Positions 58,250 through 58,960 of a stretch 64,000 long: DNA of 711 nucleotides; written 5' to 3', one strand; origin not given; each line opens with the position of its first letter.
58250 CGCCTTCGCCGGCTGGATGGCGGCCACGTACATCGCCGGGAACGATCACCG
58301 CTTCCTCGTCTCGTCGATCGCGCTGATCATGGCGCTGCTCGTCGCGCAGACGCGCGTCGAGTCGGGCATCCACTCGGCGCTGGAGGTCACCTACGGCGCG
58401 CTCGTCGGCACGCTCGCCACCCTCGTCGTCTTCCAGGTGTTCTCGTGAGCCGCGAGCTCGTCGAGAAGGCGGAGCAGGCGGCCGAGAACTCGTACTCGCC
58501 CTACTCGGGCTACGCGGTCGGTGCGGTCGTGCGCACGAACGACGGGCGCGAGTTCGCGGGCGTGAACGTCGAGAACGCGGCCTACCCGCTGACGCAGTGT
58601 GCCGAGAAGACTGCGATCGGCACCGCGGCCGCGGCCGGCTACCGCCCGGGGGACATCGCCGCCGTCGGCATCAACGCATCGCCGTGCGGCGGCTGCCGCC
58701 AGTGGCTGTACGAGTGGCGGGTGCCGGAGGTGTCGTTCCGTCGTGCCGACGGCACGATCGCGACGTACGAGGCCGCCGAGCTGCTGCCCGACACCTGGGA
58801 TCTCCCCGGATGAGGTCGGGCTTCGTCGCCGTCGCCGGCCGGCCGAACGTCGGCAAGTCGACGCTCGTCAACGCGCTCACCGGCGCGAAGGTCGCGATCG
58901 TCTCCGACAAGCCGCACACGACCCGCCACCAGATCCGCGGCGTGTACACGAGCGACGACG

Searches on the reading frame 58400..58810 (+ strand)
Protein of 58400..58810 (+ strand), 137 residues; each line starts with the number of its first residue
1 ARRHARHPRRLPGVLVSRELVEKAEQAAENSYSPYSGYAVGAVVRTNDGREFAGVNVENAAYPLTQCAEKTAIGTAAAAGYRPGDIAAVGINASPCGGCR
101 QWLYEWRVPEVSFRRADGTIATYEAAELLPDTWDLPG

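Call 27: search_protein_families(library=pfam, proteins=[window:58400-58810:+], max_evalue=0.00001)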
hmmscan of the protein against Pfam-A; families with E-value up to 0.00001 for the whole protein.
window:58400-58810:+ (137 aa): 2 families
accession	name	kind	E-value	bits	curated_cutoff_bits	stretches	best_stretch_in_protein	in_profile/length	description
PF00383.29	dCMP_cyt_deam_1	-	3.6e-17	62.5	25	1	18-113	5-100/102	Cytidine and deoxycytidylate deaminase zinc-binding region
PF08211.18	dCMP_cyt_deam_2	-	4.7e-09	37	25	1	17-88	41-112/130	Cytidine and deoxycytidylate deaminase zinc-binding region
